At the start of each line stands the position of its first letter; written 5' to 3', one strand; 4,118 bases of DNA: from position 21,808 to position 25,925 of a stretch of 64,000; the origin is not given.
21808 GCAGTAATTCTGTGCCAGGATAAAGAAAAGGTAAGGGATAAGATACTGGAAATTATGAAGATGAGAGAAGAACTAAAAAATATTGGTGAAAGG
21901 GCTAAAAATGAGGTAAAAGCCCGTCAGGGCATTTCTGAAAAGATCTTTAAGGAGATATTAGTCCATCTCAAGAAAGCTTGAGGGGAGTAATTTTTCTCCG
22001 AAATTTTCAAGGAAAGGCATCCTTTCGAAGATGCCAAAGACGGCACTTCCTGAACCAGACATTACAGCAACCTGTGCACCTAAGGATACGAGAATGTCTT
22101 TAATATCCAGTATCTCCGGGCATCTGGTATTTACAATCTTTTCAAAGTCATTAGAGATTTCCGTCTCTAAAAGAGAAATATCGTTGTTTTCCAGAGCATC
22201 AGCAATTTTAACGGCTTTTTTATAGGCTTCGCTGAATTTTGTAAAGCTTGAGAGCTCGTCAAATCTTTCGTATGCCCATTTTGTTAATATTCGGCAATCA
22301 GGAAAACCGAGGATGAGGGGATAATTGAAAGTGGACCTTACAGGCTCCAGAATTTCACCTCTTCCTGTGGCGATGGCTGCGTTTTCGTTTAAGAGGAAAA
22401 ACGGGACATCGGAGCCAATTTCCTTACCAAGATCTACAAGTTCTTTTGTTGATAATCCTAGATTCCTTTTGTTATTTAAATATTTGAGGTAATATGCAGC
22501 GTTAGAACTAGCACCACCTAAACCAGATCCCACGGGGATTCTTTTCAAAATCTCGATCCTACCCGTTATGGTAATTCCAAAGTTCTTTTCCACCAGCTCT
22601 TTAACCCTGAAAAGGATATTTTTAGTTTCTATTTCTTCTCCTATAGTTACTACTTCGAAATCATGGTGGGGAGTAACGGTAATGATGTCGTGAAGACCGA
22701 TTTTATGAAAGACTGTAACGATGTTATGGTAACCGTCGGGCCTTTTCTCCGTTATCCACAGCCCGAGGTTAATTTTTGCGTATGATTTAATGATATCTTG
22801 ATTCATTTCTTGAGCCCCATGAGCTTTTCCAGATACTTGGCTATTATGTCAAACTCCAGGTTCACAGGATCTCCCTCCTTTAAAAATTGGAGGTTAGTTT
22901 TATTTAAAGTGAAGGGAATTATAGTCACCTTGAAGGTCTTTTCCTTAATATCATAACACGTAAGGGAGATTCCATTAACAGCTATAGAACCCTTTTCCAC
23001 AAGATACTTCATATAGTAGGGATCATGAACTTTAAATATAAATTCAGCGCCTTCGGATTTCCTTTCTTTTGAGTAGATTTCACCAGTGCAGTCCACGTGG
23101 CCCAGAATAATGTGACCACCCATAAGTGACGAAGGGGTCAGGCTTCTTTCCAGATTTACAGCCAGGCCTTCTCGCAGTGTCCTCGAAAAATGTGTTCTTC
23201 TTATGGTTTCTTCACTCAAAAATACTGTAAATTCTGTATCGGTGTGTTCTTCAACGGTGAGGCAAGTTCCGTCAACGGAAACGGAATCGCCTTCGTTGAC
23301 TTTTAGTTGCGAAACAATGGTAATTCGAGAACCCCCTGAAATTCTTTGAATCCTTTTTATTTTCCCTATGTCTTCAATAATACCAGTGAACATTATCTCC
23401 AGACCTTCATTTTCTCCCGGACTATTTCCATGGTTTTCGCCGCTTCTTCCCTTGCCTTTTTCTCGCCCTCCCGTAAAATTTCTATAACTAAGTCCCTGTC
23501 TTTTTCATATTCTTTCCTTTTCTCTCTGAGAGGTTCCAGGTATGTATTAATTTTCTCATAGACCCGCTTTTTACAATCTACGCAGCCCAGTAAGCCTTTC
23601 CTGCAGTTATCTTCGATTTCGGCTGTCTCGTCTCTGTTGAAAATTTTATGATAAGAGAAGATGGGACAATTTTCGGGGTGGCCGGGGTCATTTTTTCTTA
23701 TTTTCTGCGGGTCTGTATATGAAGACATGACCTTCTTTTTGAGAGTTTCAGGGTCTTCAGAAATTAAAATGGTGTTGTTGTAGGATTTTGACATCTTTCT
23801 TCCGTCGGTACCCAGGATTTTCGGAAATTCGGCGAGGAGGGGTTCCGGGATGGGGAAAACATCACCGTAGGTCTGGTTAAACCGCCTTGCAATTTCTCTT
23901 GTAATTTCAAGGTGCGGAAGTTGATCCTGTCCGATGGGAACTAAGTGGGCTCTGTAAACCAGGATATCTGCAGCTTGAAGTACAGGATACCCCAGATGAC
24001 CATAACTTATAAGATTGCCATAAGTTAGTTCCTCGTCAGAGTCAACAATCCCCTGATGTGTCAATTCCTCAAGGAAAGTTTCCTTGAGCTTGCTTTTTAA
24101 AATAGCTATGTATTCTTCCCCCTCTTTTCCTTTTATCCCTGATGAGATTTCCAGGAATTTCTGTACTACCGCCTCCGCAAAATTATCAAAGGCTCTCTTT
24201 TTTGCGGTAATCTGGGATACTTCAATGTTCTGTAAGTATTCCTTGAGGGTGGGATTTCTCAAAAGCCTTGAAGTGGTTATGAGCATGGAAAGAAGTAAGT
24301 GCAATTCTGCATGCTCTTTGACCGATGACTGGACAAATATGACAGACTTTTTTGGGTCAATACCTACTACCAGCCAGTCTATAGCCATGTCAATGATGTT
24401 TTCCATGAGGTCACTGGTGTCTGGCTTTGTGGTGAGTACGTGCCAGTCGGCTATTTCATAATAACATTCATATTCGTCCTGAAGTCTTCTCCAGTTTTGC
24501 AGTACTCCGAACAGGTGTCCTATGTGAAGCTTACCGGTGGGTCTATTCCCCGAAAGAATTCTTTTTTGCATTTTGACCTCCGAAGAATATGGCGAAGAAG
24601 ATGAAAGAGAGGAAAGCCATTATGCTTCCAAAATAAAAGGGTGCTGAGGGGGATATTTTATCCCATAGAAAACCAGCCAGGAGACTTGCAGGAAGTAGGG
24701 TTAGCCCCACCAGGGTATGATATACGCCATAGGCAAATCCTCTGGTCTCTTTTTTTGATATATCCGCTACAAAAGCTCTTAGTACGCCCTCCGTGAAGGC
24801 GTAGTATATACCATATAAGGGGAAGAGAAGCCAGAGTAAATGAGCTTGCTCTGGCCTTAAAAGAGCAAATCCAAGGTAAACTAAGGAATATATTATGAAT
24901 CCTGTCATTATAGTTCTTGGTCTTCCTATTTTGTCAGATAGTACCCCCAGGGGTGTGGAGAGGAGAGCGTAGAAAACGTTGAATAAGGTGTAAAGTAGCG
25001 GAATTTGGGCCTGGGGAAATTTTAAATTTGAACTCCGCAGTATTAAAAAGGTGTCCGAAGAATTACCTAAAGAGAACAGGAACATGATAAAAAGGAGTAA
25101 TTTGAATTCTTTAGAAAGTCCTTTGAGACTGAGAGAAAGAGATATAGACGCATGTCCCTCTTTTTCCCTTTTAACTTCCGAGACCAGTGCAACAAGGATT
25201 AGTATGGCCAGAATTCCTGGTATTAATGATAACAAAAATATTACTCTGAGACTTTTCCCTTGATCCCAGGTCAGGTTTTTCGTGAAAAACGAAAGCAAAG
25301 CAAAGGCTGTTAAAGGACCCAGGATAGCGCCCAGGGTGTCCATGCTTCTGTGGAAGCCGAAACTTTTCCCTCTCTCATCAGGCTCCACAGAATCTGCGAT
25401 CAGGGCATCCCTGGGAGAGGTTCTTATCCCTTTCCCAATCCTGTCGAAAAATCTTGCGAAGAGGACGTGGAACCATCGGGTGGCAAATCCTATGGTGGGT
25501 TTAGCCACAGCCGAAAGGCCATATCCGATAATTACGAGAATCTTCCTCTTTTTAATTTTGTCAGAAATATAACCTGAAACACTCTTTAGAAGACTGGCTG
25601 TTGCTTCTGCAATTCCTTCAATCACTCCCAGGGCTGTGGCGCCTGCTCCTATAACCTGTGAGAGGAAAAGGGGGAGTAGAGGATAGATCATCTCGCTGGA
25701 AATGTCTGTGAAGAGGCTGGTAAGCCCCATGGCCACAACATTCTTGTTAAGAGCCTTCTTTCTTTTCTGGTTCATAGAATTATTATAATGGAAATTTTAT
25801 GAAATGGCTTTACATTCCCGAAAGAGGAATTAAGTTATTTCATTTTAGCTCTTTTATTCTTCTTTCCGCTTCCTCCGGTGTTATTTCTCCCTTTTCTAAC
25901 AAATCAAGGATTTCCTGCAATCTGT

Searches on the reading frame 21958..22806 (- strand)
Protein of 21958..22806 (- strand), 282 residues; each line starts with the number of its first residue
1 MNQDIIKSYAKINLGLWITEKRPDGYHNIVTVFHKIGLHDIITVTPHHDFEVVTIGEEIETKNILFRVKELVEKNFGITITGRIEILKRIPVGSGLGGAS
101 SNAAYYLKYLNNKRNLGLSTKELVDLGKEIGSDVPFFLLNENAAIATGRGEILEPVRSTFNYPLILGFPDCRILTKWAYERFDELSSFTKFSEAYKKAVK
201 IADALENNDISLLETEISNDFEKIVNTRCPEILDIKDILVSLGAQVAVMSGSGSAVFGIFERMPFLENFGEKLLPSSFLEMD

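Call 12: search_protein_families(library=pfam, proteins=[window:21958-22806:-], max_evalue=0.001)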
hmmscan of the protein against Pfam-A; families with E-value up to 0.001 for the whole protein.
window:21958-22806:- (282 aa): 2 families
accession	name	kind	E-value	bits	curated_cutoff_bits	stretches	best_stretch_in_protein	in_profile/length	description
PF00288.32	GHMP_kinases_N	-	2.6e-12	47.2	22.3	1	63-139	1-85/87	GHMP kinases N terminal domain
PF08544.19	GHMP_kinases_C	-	1.4e-09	38.7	21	1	202-261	2-67/85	GHMP kinases C terminal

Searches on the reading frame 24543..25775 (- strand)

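Call 43: search_protein_families(library=pfam, proteins=[window:24543-25775:-], max_evalue=0.00001)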
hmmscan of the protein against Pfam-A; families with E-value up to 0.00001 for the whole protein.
window:24543-25775:- (410 aa): 3 families
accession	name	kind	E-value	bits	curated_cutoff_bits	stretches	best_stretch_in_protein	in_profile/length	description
PF07690.21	MFS_1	-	2.7e-48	165.1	33.4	2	18-242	3-222/347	Major Facilitator Superfamily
PF12832.13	MFS_1_like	-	6.2e-10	39.1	25.2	1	30-381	18-372/373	MFS_1 like family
PF13347.12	MFS_2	-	6.2e-08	32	27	1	33-339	19-342/427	MFS/sugar transport protein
